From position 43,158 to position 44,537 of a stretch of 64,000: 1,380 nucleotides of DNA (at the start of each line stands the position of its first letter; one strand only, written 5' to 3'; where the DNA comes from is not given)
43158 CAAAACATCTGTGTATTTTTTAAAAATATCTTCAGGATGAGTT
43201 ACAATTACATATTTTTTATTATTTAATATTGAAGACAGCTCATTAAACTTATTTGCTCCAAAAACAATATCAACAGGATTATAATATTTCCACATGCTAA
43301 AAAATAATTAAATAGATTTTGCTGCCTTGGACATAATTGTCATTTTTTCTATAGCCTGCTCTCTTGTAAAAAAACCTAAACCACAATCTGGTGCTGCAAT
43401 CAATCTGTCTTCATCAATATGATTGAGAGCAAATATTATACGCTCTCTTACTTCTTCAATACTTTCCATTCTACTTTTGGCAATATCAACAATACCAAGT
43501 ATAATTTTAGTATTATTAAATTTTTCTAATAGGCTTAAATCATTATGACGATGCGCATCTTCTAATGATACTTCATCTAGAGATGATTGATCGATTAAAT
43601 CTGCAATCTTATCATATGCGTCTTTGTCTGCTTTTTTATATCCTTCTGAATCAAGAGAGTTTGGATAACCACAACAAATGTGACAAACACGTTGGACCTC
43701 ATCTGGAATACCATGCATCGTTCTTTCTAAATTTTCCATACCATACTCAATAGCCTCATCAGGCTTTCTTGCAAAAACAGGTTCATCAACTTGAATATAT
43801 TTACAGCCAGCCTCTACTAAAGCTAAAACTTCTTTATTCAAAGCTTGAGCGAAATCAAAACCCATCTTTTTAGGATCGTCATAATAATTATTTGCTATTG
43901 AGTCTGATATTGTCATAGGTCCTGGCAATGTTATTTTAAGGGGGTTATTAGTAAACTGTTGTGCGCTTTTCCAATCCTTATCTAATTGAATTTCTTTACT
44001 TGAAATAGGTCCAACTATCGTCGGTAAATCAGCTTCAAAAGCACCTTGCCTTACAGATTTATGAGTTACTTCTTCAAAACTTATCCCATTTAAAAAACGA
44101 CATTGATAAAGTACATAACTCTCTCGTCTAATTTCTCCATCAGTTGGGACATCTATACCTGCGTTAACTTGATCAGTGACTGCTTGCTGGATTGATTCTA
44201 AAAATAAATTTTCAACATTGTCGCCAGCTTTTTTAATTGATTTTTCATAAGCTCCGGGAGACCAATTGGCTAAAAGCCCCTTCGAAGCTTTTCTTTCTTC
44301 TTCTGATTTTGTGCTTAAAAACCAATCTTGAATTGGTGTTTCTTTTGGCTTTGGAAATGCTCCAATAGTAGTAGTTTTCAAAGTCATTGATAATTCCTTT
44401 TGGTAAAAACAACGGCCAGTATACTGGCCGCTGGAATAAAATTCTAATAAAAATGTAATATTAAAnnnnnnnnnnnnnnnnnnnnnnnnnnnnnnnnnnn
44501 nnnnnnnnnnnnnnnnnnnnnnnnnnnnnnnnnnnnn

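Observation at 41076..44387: Uncharacterised three-gene module (core-MetE-like Zn alkyltransferase, Fe-alcohol dehydrogenase, atypical SAM-MTase-like protein) transcriptionally tied to a Pho-box-driven transporter gene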

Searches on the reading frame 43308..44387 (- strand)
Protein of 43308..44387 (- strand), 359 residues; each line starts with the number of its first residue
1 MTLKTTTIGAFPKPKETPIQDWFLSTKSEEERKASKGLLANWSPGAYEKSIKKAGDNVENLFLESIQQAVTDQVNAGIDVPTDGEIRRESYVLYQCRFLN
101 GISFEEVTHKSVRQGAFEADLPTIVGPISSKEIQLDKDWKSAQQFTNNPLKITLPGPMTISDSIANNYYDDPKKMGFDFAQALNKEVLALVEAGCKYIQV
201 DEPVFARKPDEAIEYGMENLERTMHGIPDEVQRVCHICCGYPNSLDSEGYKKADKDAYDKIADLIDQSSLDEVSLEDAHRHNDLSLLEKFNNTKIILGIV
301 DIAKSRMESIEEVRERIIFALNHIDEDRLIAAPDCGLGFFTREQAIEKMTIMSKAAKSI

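Call 5: search_protein_families(library=pfam, proteins=[window:43308-44387:-], max_evalue=0.01)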
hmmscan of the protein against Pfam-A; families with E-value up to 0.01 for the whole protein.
window:43308-44387:- (359 aa): 1 family
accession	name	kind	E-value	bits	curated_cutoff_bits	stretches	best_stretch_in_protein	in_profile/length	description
PF01717.24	Meth_synt_2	-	4.2e-35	122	21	1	56-357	30-323/324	Cobalamin-independent synthase, Catalytic domain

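Call 6: search_protein_families(library=ncbifam, proteins=[window:43308-44387:-], max_evalue=0.01)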
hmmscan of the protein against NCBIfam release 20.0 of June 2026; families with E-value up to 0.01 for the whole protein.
window:43308-44387:- (359 aa): 13 families
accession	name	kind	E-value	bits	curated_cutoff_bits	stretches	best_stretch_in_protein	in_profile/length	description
NF006589.0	PRK09121.1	equivalog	8.8e-58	196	392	1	52-357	30-334/342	methionine synthase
NF003317.0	PRK04326.1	equivalog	3e-56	191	406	1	55-359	37-322/340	methionine synthase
NF002119.0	PRK00957.1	equivalog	7.8e-33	113.9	258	1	60-358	32-303/306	methionine synthase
TIGR01371.1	met_syn_B12ind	equivalog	5.1e-27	95.2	929.95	1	57-358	456-750/754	5-methyltetrahydropteroyltriglutamate--homocysteine S-methyltransferase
NF003556.0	PRK05222.1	equivalog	4.1e-24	85.5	541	1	59-358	452-743/750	5-methyltetrahydropteroyltriglutamate--homocysteine S-methyltransferase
NF002272.0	PRK01207.1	equivalog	9.6e-19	67.7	399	1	124-358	95-338/343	methionine synthase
NF004875.0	PRK06233.1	equivalog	6.5e-18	64.7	576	1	58-338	41-344/373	vitamin B12 independent methionine synthase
NF005085.0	PRK06520.1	subfamily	2.1e-16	60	313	1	62-338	43-340/368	5-methyltetrahydropteroyltriglutamate--homocysteine S-methyltransferase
NF006350.0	PRK08575.1-4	equivalog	9e-11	41.8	361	1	56-222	31-197/309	5-methyltetrahydropteroyltriglutamate--homocysteine methyltransferase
NF006349.0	PRK08575.1-2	equivalog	3.1e-06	26.8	322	1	140-333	119-294/323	5-methyltetrahydropteroyltriglutamate--homocysteine methyltransferase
NF004712.0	PRK06052.1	subfamily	0.00063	18.9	387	0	305-354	285-335/344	methionine synthase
NF006348.0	PRK08575.1-1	equivalog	0.0012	18.2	386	0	148-206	130-188/328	5-methyltetrahydropteroyltriglutamate--homocysteine methyltransferase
NF004889.0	PRK06252.1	subfamily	0.0019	17.3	244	0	259-354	243-334/340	methylcobalamin:coenzyme M methyltransferase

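Call 19: find_homologous_proteins(query=window:43308-44387:-)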
Query window:43308-44387:- (359 aa): 6223 proteins with E <= 0.001 among 8000 candidates; the best 120 are listed.
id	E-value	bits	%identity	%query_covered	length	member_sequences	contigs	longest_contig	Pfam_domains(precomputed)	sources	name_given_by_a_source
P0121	1.2e-224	763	94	100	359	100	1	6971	PF01717.25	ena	-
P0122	7.3e-217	737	74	100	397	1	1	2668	PF10781.15,PF01717.25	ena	-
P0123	2.2e-207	706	86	100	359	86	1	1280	PF01717.25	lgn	-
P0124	1.3e-205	700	83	100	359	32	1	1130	PF01717.25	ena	-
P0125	4.5e-205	699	85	100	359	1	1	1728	PF01208.24,PF01717.25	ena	-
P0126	2.7e-204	696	83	100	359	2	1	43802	PF01717.25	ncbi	-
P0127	1.3e-201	687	83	100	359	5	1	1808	PF01717.25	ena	-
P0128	5.1e-201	685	83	100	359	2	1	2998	PF01717.25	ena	-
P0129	1.1e-197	674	81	100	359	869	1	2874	PF01717.25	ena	-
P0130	2.0e-196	670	81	100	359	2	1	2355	PF01208.24,PF01717.25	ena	-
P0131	4.5e-194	662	79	100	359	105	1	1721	PF01208.24,PF01717.25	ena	-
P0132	2.6e-182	624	76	100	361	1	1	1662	PF01717.25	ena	-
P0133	9.3e-181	619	77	100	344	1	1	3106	PF01208.24,PF01717.25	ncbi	-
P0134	3.6e-179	613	73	100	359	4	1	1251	PF01717.25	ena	-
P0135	5.1e-178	610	72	100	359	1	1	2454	PF01717.25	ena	-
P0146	2.7e-172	591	70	100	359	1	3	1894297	PF01717.25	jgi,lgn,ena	-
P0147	5.1e-172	590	70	100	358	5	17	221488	PF01717.25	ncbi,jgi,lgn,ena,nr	ncbi:MAG: 5-methyltetrahydropteroyltriglutamate--homocysteine methyltransferase [Magnetovibrio sp.]|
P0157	7.8e-170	583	69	100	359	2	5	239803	PF01717.25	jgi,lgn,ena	-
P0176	1.2e-165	569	67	100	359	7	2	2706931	PF01717.25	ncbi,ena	-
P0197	6.5e-148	511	60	100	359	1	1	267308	PF01717.25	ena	-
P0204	2.4e-144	499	60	99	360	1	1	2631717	PF01717.25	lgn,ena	-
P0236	1.1e-132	461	55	99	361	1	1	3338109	PF01717.25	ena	-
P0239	3.2e-131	456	55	99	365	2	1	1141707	PF01717.25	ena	-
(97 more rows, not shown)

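Call 21: find_encoding_contigs(protein=P0147, flank=8000, max_places=3)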
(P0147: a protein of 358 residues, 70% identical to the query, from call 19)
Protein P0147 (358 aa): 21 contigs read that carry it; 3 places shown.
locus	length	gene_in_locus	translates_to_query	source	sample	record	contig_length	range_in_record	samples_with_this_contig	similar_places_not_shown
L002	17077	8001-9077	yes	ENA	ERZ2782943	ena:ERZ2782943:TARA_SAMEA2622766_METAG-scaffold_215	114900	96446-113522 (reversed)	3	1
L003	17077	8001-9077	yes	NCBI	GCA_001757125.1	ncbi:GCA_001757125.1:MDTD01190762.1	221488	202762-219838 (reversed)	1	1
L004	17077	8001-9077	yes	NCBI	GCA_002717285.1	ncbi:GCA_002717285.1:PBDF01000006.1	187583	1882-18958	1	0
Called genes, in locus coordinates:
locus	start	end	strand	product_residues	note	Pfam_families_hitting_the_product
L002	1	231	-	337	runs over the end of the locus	PF01738:DLH, PF12146:Hydrolase_4 (faint), PF00326:Peptidase_S9 (faint)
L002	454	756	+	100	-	PF03992:ABM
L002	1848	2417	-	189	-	PF00300:His_Phos_1 (faint)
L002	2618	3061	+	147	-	PF00127:Copper-bind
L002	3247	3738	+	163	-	PF08238:Sel1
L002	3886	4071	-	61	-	-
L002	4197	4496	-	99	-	PF20584:DUF6787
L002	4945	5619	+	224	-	-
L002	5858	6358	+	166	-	-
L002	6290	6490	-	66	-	-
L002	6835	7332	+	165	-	PF01661:Macro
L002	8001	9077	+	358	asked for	PF01717:Meth_synt_2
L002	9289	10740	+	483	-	PF00171:Aldedh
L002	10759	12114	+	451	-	PF03486:HI0933_like (faint), PF07992:Pyr_redox_2, PF13738:Pyr_redox_3, PF00070:Pyr_redox, PF02852:Pyr_redox_dim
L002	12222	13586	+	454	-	PF01474:DAHP_synth_2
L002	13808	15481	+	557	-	PF00795:CN_hydrolase, PF02540:NAD_synthase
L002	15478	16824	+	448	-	PF00749:tRNA-synt_1c, PF19269:Anticodon_2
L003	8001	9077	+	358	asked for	PF01717:Meth_synt_2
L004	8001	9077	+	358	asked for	PF01717:Meth_synt_2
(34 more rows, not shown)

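Call 50: find_encoding_contigs(protein=P0146, flank=8000, max_places=2)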
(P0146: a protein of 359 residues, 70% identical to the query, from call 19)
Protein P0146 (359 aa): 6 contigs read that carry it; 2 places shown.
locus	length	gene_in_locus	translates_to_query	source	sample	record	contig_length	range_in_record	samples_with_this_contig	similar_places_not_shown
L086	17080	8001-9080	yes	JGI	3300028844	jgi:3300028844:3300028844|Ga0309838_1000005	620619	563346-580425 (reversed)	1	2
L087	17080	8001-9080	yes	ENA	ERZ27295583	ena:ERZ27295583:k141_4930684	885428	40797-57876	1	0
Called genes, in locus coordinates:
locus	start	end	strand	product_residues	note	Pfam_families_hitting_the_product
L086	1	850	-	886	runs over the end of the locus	PF08447:PAS_3, PF08447:PAS_3, PF13426:PAS_9, PF00989:PAS, PF08448:PAS_4, PF13426:PAS_9, PF00512:HisKA, PF02518:HATPase_c, +6 more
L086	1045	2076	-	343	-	PF02219:MTHFR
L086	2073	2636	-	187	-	PF12225:DUF5981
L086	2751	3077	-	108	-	-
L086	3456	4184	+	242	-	PF22624:AASDHPPT_N (weak), PF01648:ACPS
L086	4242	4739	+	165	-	-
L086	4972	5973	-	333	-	PF00248:Aldo_ket_red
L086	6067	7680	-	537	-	PF02028:BCCT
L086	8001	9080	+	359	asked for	PF01717:Meth_synt_2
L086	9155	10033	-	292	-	PF00149:Metallophos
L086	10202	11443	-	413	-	PF01547:SBP_bac_1, PF13416:SBP_bac_8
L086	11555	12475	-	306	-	PF00528:BPD_transp_1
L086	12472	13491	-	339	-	PF00528:BPD_transp_1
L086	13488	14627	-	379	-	PF00005:ABC_tran, PF02463:SMC_N (faint), PF13304:AAA_21 (faint), PF17912:OB_MalK (faint), PF08402:TOBE_2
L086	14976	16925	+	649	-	PF01208:URO-D, PF02607:B12-binding_2, PF02310:B12-binding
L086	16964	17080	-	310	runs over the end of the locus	PF00126:HTH_1, PF03466:LysR_substrate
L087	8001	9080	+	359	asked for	PF01717:Meth_synt_2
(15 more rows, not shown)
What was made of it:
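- A BCCT transporter lies beside MetEc in L086 (call 50).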

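Call 51: find_encoding_contigs(protein=P0176, flank=9000, max_places=1)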
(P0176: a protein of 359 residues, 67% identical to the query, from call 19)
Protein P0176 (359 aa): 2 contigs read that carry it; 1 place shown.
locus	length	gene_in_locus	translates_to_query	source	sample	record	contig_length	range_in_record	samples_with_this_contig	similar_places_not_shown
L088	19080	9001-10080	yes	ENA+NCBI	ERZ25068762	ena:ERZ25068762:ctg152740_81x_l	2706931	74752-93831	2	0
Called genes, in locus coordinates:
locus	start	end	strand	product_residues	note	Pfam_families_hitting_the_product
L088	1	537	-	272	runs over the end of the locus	PF00528:BPD_transp_1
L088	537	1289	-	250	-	PF00005:ABC_tran, PF13555:AAA_29 (weak), PF13304:AAA_21 (weak)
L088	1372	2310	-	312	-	PF12974:Phosphonate-bd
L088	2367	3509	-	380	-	PF00465:Fe-ADH, PF25137:ADH_Fe_C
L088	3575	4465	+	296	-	PF00126:HTH_1, PF12727:PBP_like (faint), PF03466:LysR_substrate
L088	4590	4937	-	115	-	-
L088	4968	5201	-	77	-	-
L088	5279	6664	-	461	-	PF06808:DctM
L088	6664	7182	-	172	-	PF04290:DctQ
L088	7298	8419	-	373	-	PF03480:DctP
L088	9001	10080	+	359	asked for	PF01717:Meth_synt_2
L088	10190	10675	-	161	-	-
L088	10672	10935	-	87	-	PF13592:HTH_33 (weak)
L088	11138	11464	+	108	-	PF13358:DDE_3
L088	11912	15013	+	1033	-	PF24820:Diguanyl_cycl_sensor (faint), PF00989:PAS, PF08448:PAS_4, PF13188:PAS_8 (weak), PF13426:PAS_9, PF00512:HisKA, PF02518:HATPase_c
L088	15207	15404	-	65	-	-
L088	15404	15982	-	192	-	-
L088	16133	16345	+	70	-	PF00665:rve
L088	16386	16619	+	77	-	PF13683:rve_3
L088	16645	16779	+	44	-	-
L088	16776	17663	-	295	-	PF00126:HTH_1, PF03466:LysR_substrate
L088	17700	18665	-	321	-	PF01266:DAO (faint), PF07992:Pyr_redox_2, PF13738:Pyr_redox_3, PF00070:Pyr_redox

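Call 52: find_encoding_contigs(protein=P0204, flank=9000, max_places=1)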
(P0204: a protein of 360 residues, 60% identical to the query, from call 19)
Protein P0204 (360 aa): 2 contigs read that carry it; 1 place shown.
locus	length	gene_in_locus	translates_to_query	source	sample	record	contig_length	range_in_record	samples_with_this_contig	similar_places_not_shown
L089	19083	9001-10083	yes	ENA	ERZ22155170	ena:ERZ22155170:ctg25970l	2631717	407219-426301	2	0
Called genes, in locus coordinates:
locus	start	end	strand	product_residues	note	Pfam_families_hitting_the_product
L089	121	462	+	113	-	-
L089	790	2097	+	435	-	PF01266:DAO, PF01494:FAD_binding_3 (weak), PF12831:FAD_oxidored (weak), PF13450:NAD_binding_8 (faint)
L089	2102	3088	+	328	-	PF01479:S4 (faint), PF00849:PseudoU_synth_2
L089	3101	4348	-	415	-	PF01547:SBP_bac_1, PF13416:SBP_bac_8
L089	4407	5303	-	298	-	PF00528:BPD_transp_1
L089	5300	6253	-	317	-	PF00528:BPD_transp_1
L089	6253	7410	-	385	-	PF00005:ABC_tran, PF17912:OB_MalK (faint), PF08402:TOBE_2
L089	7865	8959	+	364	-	PF08240:ADH_N, PF16912:Glu_dehyd_C (weak), PF00107:ADH_zinc_N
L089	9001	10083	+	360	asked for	PF01717:Meth_synt_2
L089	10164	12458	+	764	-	PF13491:FtsK_4TM, PF17854:FtsK_alpha, PF01580:FtsK_SpoIIIE, PF12846:AAA_10 (faint), PF09397:FtsK_gamma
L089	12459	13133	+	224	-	PF03548:LolA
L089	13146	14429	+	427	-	PF02403:Seryl_tRNA_N, PF00587:tRNA-synt_2b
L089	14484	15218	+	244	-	PF00106:adh_short, PF01370:Epimerase (weak), PF08659:KR, PF13561:adh_short_C2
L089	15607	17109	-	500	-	PF00270:DEAD, PF00271:Helicase_C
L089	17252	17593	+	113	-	PF00085:Thioredoxin, PF13905:Thioredoxin_8 (faint), PF13098:Thioredoxin_2 (weak)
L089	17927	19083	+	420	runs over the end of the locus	PF07498:Rho_N, PF07497:Rho_RNA_bind, PF00006:ATP-synt_ab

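Call 53: find_encoding_contigs(protein=P0236, flank=9000, max_places=1)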
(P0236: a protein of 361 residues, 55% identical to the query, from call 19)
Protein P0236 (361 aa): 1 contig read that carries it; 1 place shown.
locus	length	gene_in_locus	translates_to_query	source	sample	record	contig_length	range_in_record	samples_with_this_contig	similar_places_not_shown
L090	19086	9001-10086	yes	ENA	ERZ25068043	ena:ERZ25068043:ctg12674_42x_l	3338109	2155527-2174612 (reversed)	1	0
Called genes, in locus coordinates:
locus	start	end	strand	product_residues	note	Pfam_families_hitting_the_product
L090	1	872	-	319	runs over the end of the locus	PF12974:Phosphonate-bd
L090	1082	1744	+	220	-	PF01865:PhoU_div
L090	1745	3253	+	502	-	PF01384:PHO4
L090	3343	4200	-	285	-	PF00126:HTH_1, PF03466:LysR_substrate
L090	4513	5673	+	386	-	PF00005:ABC_tran, PF13304:AAA_21 (faint), PF08402:TOBE_2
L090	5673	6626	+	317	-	PF00528:BPD_transp_1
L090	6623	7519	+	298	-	PF00528:BPD_transp_1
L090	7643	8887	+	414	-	PF01547:SBP_bac_1, PF13416:SBP_bac_8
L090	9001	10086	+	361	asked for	PF01717:Meth_synt_2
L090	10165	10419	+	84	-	-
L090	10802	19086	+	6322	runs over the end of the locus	-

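Call 57: search_dna_similar(query=window:43308-44387:-, collection=plasmids, mode=protein, max_rows=25)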
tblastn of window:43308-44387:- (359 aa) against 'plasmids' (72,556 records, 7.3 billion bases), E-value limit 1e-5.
Records with a match: 553; places in all: 569; records where one place covers at least 80% of the query: 527.
Best place of each record, by identity: <60% 553.
By first word of the organism name: Ralstonia 129; Pantoea 71; Klebsiella 34; Acinetobacter 28; Agrobacterium 21; Acetobacter 19; Streptomyces 19; Priestia 16; Paracoccus 14; Rahnella 11; and 94 more.
By predicted mobility (MOB-suite, as given by PLSDB): non-mobilizable 326; mobilizable 165; conjugative 62.
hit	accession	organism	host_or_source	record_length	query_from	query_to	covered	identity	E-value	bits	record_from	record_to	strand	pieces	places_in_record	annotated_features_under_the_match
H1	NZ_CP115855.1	Pseudoroseomonas cervicalis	-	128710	3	356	99%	32.0%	3e-45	172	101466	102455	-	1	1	5-methyltetrahydropteroyltriglutamate-- homocysteine methyltransferase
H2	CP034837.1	Rahnella aquatilis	Food spoilage microflora,food/cold ...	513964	3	359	99%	31.5%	1e-43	168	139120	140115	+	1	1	methionine synthase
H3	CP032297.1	Rahnella aquatilis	Sakura tree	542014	3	359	99%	31.5%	1e-43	168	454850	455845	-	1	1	methionine synthase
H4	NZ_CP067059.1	Rahnella aceris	-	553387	3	359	99%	31.5%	1e-43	168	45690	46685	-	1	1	methionine synthase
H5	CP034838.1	Rahnella aquatilis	Food spoilage microflora,food/cold ...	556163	3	359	99%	31.5%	2e-43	167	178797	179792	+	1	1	methionine synthase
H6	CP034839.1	Rahnella aquatilis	Food spoilage microflora,food/cold ...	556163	3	359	99%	31.5%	2e-43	167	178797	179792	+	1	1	methionine synthase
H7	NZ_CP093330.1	Rahnella aceris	whole organism,grassland soil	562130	3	359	99%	31.5%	2e-43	167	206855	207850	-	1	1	methionine synthase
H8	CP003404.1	Rahnella aquatilis HX2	-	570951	3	359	99%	31.5%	2e-43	167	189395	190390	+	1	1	5-methyltetrahydropteroyltriglutamate-- homocysteine methyltransferase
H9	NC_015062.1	Rahnella aceris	-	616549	3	359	99%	31.5%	2e-43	167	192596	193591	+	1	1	methionine synthase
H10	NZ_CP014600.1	Salipiger sp. CCB-MM3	mangrove soil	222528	3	359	99%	31.5%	5e-43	166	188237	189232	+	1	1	methionine synthase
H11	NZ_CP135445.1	Thioclava sp. FTW29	-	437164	3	356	99%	31.5%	2e-42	164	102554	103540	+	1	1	methionine synthase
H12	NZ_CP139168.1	Robbsia andropogonis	Areca catechu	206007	3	359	99%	31.1%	3e-39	155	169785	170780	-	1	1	methionine synthase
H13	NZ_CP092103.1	Rhodococcus qingshengii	soil,petroleum-contaminated soil, ...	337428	3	359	99%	30.9%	9e-46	174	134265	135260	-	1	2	methionine synthase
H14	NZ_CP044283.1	Rhodococcus erythropolis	soil,rubber production plant territory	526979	3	359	99%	30.9%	9e-46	174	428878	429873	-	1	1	methionine synthase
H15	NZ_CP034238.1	Aliivibrio salmonicida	Atlantic salmon,pure isolate,diseased ...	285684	3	359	99%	30.9%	2e-44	170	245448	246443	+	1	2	methionine synthase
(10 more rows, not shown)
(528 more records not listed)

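Call 58: get_annotated_region(hit=H2, flank=7000)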
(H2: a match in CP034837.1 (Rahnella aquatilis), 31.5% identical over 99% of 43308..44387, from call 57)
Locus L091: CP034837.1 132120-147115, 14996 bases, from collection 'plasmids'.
description: Rahnella aquatilis strain KM05 plasmid pKM05, complete sequence
organism: Rahnella aquatilis (NCBI taxid 34038)
taxonomy: Bacteria; Pseudomonadota; Gammaproteobacteria; Enterobacterales; Yersiniaceae; Rahnella; Rahnella aquatilis
host: -; source: Food spoilage microflora,food/cold -smoke salmon; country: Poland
typing (MOB-suite, as given by PLSDB): non-mobilizable; replicon rep_cluster_1067
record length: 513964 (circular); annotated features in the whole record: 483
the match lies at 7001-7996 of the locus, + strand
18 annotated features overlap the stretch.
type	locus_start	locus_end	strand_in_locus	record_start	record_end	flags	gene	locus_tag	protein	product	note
CDS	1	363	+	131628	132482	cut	-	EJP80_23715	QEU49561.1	amidohydrolase family protein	-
CDS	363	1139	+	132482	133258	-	-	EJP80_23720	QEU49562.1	SDR family oxidoreductase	-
CDS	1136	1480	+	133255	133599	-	-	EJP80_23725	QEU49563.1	L-rhamnose mutarotase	-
CDS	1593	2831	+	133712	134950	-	fucP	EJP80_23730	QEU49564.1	L-fucose:H+ symporter permease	-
CDS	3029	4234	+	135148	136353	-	-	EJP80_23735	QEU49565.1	MFS transporter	-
CDS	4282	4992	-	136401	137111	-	-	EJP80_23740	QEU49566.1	helix-turn-helix transcriptional regulator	-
CDS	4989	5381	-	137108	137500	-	-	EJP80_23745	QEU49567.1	amino acid-binding protein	-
CDS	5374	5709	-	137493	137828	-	-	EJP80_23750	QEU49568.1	antibiotic biosynthesis monooxygenase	-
CDS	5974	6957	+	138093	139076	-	-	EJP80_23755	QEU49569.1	DUF1852 domain-containing protein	-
CDS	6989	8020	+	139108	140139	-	-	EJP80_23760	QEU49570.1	methionine synthase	-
CDS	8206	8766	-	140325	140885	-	-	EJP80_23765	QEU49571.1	YceI family protein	-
CDS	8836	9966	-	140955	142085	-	-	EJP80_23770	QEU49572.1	HD domain-containing protein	-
CDS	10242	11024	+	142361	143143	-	-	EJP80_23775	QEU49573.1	helix-turn-helix domain-containing protein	-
CDS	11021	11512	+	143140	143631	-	-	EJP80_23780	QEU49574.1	hypothetical protein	-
CDS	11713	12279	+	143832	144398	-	-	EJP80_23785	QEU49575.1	porin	-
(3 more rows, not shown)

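Call 59: get_annotated_region(hit=H10, flank=7000)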
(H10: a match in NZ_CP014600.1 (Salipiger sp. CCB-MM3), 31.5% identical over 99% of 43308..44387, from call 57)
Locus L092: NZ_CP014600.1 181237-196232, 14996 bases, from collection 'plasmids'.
description: Salipiger sp. CCB-MM3 plasmid unnamed4, complete sequence
organism: Salipiger sp. CCB-MM3 (NCBI taxid 1792508)
taxonomy: Bacteria; Pseudomonadota; Alphaproteobacteria; Rhodobacterales; Roseobacteraceae; Salipiger; Salipiger sp. CCB-MM3
host: -; source: mangrove soil; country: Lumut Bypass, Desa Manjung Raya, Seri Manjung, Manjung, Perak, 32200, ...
typing (MOB-suite, as given by PLSDB): non-mobilizable; replicon rep_cluster_378
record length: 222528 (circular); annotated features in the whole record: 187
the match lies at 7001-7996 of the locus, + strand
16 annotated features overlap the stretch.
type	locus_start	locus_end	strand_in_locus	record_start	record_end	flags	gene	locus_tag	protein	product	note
CDS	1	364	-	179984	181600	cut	-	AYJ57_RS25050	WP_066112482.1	GMC family oxidoreductase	-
CDS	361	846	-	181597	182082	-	-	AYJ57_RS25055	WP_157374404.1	sugar dehydrogenase complex small subunit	-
CDS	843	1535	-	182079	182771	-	-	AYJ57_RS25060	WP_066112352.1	phytochelatin synthase family protein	-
CDS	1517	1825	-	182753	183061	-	-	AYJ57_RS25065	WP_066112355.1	c-type cytochrome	-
CDS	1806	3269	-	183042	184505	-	-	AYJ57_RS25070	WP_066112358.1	multicopper oxidase domain-containing protein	-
CDS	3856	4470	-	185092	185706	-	-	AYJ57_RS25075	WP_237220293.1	L,D-transpeptidase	GO:0018104 - peptidoglycan-protein cross-linking [Evidence IEA]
CDS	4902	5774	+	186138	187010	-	-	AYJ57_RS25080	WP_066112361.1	LysR family transcriptional regulator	-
CDS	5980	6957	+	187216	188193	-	-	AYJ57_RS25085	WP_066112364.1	DUF1852 domain-containing protein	-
CDS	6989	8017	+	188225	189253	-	-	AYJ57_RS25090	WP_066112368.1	methionine synthase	GO:0009086 - methionine biosynthetic process [Evidence IEA]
CDS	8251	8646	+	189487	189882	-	-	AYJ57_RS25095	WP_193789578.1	hypothetical protein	-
CDS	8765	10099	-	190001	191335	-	-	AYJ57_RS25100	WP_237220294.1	type VI secretion protein ImpB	-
CDS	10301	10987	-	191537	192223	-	-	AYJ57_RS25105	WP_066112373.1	helix-turn-helix domain-containing protein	-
CDS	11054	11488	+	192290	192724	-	-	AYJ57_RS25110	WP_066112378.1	VOC family protein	-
CDS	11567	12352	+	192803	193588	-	-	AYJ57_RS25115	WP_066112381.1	VOC family protein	-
CDS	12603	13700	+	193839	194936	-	-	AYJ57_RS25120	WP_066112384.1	cache domain-containing protein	-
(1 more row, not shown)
